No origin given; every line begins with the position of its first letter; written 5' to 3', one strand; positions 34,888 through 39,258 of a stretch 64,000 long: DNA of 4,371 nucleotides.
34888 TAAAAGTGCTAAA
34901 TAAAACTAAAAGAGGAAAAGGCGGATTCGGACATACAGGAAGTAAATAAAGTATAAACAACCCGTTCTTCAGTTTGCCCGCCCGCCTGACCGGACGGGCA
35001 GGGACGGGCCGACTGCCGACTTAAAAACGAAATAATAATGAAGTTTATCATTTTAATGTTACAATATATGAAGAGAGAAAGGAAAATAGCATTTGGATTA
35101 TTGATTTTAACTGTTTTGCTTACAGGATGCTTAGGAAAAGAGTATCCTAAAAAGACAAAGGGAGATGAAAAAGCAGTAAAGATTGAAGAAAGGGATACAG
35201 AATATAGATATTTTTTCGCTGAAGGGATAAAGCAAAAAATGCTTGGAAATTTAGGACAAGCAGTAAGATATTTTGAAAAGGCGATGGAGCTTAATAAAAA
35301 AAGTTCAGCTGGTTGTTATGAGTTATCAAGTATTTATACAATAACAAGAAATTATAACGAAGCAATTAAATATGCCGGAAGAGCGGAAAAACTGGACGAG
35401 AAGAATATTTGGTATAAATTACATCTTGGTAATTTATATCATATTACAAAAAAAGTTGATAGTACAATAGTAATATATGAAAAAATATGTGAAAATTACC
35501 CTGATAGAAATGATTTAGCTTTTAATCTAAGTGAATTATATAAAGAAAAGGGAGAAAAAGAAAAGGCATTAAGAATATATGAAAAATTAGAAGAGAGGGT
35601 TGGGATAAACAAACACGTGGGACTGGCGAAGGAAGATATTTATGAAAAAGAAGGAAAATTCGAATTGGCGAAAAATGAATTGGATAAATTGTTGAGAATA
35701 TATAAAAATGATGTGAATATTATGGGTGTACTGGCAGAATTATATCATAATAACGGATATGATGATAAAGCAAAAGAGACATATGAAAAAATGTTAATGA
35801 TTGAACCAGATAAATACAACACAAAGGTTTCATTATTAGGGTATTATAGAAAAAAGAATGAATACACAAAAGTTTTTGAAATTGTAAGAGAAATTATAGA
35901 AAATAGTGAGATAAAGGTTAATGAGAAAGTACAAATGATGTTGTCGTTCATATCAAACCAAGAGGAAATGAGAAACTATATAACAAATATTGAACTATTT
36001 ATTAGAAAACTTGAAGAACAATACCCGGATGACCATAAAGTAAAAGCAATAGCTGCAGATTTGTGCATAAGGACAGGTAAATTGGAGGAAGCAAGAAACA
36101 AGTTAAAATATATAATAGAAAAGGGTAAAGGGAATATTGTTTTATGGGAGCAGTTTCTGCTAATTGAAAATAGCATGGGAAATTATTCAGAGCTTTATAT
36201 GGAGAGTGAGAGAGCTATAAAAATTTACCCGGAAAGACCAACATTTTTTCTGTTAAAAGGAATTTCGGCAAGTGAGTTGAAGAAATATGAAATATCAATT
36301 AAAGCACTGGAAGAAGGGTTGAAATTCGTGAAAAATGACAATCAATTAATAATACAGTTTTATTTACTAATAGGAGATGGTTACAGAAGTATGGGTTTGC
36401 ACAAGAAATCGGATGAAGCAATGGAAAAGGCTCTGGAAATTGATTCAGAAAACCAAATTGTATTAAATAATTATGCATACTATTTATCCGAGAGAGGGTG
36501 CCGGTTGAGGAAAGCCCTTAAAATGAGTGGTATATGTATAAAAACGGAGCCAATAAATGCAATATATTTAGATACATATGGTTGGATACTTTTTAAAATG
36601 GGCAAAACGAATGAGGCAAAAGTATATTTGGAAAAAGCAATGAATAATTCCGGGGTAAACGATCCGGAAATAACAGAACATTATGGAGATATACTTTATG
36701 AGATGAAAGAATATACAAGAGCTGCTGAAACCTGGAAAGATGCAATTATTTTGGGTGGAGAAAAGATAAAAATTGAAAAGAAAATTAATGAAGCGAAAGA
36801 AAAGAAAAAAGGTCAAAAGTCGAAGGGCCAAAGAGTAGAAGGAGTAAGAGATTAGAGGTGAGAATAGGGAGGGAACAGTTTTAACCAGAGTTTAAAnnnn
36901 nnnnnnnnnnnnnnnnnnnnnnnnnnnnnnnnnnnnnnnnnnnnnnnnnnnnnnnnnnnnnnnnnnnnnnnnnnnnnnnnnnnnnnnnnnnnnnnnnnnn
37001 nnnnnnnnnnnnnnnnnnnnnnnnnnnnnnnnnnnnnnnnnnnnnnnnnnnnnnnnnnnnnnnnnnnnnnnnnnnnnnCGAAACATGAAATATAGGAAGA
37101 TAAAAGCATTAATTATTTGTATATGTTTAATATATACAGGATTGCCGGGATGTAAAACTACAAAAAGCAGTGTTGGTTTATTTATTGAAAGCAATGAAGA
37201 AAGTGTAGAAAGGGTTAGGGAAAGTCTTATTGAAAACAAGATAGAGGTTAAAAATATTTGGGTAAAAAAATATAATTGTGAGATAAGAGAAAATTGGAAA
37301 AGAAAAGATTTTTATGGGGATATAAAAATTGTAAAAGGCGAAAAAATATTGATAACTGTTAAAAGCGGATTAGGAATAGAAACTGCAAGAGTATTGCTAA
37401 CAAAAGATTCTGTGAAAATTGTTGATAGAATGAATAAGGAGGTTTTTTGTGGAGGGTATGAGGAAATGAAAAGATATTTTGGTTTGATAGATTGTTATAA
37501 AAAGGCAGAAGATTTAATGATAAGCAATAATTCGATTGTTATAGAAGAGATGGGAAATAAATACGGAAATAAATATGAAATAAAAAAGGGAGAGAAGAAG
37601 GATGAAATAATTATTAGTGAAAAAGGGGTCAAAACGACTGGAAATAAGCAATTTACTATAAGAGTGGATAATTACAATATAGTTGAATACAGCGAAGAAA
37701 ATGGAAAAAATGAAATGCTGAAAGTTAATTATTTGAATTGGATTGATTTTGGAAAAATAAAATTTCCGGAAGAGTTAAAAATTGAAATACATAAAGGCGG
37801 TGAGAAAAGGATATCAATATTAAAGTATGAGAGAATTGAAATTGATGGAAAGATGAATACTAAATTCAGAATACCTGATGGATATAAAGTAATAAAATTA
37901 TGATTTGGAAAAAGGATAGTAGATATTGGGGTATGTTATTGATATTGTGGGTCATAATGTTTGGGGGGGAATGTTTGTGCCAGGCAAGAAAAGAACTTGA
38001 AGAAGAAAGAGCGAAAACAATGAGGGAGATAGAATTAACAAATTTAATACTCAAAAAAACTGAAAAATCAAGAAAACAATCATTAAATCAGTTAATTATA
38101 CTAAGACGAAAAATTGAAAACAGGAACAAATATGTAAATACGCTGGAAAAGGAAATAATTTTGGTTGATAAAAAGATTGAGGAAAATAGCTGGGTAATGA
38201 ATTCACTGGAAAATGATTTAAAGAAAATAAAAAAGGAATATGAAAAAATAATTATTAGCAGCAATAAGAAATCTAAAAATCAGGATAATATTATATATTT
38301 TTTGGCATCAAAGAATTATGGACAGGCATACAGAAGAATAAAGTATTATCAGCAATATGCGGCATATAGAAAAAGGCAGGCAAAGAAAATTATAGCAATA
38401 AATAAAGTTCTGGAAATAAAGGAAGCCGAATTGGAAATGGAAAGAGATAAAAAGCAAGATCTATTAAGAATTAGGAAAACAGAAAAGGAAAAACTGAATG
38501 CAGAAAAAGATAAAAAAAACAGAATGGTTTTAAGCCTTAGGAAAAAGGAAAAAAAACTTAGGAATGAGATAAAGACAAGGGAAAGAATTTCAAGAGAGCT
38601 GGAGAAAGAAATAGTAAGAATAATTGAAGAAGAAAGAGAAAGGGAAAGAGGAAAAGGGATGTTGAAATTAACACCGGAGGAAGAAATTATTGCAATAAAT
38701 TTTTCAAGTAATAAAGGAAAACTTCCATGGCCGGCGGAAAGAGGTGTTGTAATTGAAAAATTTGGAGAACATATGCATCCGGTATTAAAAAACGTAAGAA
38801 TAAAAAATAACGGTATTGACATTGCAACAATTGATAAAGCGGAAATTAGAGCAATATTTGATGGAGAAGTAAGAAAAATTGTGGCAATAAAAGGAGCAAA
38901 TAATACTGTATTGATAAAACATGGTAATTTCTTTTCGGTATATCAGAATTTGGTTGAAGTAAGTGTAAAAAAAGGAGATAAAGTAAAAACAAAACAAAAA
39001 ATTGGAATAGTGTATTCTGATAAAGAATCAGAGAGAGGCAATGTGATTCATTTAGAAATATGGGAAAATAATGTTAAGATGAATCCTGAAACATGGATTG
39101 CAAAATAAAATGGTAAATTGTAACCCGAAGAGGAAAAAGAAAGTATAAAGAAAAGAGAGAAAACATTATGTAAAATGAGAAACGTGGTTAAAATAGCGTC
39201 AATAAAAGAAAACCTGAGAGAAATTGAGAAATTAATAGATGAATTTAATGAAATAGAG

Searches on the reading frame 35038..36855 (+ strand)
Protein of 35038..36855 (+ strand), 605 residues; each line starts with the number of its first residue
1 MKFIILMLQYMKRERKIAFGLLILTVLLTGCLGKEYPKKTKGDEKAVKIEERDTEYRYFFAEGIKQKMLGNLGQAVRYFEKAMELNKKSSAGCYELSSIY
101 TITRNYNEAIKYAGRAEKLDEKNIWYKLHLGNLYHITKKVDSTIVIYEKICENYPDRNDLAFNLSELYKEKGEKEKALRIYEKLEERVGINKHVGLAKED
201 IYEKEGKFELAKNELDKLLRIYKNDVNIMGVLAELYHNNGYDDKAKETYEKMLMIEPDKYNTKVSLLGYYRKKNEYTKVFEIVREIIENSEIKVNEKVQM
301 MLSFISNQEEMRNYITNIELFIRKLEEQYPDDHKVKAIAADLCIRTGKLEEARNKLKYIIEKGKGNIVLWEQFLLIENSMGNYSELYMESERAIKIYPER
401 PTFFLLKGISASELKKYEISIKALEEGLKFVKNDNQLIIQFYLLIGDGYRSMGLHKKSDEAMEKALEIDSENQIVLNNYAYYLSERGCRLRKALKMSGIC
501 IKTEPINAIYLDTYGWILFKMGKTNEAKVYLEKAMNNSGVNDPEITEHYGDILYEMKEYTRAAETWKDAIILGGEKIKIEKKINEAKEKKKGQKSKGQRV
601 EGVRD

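Call 26: search_protein_families(library=pfam, proteins=[window:35038-36855:+], max_evalue=0.001)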
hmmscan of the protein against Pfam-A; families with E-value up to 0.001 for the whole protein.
window:35038-36855:+ (605 aa): 21 families
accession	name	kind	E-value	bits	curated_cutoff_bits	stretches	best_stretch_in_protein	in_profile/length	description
PF07719.23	TPR_2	-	3.3e-28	95.9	27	0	58-88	3-33/34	Tetratricopeptide repeat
PF13181.12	TPR_8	-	2.4e-27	93.2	25.7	1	440-472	2-34/34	Tetratricopeptide repeat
PF14559.12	TPR_19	-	7.8e-23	81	25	1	204-258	3-57/68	Tetratricopeptide repeat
PF13428.12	TPR_14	-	6e-20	70.2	23.5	0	200-235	9-44/44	Tetratricopeptide repeat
PF13424.12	TPR_12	-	3.7e-16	59.5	30.1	0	505-536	42-73/77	Tetratricopeptide repeat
PF13431.12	TPR_17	-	7.8e-16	57.4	24.4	0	462-487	2-27/34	Tetratricopeptide repeat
PF00515.34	TPR_1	-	5.2e-13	48.6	27.8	0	65-88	10-33/34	Tetratricopeptide repeat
PF13429.12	TPR_15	-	1e-11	45.2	26.2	1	440-564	147-268/280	Tetratricopeptide repeat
PF23914.1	TPR_CcmH_CycH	-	2.7e-11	44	42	0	443-544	54-157/158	Cytochrome c-type biogenesis protein H TPR domain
PF12895.13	ANAPC3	-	5.7e-11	43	27.2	0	502-564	19-77/82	Anaphase-promoting complex, cyclosome, subunit 3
PF13176.12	TPR_7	-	5.2e-10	39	27.9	0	162-183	3-24/36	Tetratricopeptide repeat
PF25064.1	ARM_TT21_5th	-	2.3e-09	38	27.8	0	48-99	64-115/117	TT21 fifth ARM repeats domain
PF13432.12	TPR_16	-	1.5e-08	35.4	32.7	0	516-566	5-53/65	Tetratricopeptide repeat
PF13174.12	TPR_6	-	2.1e-08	34.7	26.3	0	162-186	4-28/33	Tetratricopeptide repeat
PF13374.12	TPR_10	-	5.9e-08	32.9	27.5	0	515-535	9-29/42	Tetratricopeptide repeat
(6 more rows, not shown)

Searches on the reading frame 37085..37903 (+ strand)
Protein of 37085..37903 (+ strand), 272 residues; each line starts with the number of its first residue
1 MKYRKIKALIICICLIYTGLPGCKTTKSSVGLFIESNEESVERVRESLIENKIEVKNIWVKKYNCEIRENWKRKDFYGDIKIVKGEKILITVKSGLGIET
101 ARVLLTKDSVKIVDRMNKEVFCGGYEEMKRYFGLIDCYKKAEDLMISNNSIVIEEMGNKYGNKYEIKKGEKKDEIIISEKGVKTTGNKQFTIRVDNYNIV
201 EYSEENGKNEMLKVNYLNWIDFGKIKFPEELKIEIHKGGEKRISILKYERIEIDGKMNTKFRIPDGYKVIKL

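Call 62: search_protein_families(library=pfam, proteins=[window:37085-37903:+], max_evalue=0.001)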
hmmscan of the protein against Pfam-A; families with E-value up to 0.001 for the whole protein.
window:37085-37903:+ (272 aa): 1 family
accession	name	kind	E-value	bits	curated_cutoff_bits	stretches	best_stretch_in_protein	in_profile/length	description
PF14125.13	DUF4292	-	9.3e-29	101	23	1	65-270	13-209/209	Domain of unknown function (DUF4292)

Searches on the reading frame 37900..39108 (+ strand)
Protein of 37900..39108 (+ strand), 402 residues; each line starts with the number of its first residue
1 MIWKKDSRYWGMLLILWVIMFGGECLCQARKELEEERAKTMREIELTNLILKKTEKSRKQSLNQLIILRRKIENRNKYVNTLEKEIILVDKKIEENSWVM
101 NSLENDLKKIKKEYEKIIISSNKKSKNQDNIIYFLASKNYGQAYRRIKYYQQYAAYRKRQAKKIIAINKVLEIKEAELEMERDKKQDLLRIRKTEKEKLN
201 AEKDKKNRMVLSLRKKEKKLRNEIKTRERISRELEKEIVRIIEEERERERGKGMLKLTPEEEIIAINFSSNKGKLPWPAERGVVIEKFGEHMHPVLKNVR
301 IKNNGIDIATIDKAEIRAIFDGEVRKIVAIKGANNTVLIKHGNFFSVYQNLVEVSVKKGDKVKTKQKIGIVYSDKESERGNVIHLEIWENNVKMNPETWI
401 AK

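Call 62: search_protein_families(library=pfam, proteins=[window:37900-39108:+], max_evalue=0.001)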
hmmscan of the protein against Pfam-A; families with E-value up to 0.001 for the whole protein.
window:37900-39108:+ (402 aa): 1 family
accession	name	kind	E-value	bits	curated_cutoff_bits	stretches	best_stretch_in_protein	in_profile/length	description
PF01551.29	Peptidase_M23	-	3e-19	69.4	28.7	1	303-396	3-96/96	Peptidase family M23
